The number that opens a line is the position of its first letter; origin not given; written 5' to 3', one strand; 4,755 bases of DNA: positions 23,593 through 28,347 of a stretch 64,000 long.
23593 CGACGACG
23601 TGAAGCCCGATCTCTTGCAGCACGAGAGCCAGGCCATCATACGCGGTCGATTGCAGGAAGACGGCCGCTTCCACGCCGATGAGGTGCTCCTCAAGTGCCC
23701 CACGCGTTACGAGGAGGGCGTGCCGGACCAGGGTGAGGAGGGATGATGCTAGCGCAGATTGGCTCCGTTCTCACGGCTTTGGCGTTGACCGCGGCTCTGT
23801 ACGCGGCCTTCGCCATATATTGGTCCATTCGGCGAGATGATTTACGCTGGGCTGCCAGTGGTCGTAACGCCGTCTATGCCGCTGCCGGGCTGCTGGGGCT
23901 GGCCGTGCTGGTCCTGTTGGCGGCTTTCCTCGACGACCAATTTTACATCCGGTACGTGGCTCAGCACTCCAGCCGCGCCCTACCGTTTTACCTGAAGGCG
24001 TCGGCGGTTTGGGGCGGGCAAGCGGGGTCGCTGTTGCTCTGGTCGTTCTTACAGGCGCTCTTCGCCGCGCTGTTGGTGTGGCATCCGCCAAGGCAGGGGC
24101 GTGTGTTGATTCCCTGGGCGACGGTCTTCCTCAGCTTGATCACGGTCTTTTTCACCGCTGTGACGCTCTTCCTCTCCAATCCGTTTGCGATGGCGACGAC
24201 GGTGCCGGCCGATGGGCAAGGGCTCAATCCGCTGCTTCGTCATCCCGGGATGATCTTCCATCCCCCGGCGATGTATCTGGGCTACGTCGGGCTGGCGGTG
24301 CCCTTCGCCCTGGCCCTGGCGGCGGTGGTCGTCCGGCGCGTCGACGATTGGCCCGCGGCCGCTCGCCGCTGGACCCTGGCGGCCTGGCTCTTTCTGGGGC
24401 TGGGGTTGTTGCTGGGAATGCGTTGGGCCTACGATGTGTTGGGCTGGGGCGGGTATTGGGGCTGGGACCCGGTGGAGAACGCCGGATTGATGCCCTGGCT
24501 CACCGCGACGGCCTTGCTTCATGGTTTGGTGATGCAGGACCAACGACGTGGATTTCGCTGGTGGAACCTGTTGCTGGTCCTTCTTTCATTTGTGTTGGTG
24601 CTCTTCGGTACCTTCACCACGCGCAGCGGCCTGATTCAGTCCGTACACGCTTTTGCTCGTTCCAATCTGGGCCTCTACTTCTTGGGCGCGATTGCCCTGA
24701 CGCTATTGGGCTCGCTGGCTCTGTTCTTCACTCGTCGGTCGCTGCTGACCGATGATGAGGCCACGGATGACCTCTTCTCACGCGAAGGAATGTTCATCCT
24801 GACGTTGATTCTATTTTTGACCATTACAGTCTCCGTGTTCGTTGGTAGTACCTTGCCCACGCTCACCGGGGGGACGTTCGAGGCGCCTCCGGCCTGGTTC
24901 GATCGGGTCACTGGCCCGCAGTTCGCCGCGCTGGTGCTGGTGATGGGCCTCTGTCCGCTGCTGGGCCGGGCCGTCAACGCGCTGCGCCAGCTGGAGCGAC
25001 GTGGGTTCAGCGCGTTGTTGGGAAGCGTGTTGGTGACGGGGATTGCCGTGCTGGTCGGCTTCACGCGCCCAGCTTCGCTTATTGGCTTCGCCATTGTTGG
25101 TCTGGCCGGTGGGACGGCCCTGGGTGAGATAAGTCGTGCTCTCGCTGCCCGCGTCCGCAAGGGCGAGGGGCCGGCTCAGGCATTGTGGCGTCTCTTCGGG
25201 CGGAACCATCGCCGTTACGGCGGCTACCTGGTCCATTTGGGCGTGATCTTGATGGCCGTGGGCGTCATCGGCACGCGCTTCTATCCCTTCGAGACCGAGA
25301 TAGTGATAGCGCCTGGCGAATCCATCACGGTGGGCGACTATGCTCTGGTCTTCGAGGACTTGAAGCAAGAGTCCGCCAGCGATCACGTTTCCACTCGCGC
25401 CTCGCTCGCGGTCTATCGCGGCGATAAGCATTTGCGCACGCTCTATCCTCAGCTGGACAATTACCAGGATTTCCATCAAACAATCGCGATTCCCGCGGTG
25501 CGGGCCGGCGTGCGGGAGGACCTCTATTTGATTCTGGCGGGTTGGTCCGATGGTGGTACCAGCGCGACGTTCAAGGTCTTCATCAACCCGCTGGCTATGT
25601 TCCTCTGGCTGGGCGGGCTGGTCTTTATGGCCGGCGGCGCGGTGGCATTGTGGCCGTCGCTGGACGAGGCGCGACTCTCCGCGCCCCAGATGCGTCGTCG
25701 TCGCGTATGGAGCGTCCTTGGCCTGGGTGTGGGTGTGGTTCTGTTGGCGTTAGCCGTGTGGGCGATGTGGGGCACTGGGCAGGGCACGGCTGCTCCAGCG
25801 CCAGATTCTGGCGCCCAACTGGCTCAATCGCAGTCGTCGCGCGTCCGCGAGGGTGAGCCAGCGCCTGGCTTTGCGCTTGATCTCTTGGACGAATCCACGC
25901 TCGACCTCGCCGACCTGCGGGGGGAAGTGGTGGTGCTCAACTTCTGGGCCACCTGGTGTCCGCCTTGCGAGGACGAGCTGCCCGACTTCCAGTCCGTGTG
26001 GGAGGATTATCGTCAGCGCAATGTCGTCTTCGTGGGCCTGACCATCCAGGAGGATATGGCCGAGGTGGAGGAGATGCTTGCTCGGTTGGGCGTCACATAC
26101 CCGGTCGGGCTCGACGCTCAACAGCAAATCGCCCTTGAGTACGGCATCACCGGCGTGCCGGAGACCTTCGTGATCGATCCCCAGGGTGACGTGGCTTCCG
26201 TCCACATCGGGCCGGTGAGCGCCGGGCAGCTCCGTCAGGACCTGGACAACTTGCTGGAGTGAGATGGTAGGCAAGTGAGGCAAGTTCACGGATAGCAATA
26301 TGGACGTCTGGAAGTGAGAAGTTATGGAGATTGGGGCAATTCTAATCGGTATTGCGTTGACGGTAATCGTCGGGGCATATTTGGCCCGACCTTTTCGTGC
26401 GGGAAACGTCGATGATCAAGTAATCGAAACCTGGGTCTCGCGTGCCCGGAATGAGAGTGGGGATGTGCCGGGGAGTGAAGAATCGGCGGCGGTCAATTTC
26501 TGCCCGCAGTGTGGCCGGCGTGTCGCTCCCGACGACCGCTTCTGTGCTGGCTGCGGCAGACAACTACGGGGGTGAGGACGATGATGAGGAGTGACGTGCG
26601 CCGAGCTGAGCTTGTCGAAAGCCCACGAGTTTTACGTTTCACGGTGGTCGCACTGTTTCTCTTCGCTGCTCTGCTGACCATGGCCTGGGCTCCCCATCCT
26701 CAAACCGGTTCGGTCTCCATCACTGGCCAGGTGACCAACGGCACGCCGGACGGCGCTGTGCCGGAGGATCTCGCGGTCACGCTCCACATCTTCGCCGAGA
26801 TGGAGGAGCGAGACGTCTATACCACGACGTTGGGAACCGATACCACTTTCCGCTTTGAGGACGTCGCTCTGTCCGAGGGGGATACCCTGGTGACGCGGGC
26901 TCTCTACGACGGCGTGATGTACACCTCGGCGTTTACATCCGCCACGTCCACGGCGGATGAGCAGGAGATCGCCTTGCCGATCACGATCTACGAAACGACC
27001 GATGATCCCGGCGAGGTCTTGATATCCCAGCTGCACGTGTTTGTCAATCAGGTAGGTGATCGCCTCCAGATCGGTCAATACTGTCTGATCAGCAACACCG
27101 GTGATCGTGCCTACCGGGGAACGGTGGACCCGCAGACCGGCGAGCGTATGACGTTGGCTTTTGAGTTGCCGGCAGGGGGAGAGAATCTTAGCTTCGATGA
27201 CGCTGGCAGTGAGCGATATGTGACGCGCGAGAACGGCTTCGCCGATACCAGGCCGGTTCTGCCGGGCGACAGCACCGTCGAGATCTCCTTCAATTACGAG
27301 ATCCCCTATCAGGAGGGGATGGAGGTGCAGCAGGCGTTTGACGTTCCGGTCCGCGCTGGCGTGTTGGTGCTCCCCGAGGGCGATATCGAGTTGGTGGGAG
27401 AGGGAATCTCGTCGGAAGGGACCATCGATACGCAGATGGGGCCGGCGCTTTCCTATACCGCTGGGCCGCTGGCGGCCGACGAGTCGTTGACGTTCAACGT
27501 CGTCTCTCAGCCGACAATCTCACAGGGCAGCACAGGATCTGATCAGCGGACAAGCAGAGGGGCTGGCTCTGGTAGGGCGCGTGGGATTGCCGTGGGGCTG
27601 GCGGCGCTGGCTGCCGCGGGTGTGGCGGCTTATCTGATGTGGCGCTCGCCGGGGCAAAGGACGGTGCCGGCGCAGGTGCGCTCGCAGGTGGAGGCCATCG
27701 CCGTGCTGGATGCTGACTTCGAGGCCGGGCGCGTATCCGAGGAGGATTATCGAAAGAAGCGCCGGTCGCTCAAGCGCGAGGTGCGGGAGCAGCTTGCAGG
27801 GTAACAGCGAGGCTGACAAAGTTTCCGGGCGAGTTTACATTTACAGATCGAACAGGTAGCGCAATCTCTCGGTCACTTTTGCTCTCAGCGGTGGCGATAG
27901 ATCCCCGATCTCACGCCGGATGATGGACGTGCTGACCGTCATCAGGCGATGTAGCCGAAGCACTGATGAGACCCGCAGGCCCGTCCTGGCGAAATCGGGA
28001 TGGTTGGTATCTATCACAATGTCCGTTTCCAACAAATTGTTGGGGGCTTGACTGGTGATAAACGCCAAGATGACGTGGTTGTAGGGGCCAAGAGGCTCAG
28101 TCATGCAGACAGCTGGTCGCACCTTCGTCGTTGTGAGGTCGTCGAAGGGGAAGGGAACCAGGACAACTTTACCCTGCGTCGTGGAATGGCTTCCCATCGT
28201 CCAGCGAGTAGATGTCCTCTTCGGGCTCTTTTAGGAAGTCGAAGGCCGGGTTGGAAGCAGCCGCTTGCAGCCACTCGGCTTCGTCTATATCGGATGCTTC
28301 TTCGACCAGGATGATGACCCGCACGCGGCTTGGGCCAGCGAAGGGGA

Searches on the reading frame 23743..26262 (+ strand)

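Call 93: search_protein_families(library=pfam, proteins=[window:23743-26262:+], max_evalue=0.00001)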
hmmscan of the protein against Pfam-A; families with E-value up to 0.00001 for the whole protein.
window:23743-26262:+ (839 aa): 7 families
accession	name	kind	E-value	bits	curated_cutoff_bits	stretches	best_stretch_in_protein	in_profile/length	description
PF16327.10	CcmF_C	-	3.1e-41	142.1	28.7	1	316-636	3-320/323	Cytochrome c-type biogenesis protein CcmF C-terminal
PF01578.25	Cytochrom_C_asm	-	2e-34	119.5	29.9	1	90-295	1-206/212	Cytochrome C assembly protein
PF00578.27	AhpC-TSA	-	1.8e-26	92.9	26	1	704-818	2-122/124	AhpC/TSA family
PF08534.16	Redoxin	-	4e-26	92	26.6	1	703-837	2-147/148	Redoxin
PF13905.12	Thioredoxin_8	-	9.9e-14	51.9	27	1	727-817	1-94/94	Thioredoxin-like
PF00085.26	Thioredoxin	-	6.4e-09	36.2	23.5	1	728-773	19-63/103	Thioredoxin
PF13098.12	Thioredoxin_2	-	4.3e-06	27.5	27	1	726-832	4-102/104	Thioredoxin-like domain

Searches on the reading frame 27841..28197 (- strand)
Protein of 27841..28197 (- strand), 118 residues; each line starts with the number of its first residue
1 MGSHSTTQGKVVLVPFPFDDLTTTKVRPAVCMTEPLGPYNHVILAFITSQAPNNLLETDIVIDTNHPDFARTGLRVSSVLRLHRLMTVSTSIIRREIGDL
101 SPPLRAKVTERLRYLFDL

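Call 93: search_protein_families(library=pfam, proteins=[window:27841-28197:-], max_evalue=0.00001)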
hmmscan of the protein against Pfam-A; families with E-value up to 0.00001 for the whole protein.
window:27841-28197:- (118 aa): 1 family
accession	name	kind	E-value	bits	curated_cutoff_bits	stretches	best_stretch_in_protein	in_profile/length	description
PF02452.23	PemK_toxin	-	4e-12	46.7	23.1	1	8-116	2-109/109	PemK-like, MazF-like toxin of type II toxin-antitoxin system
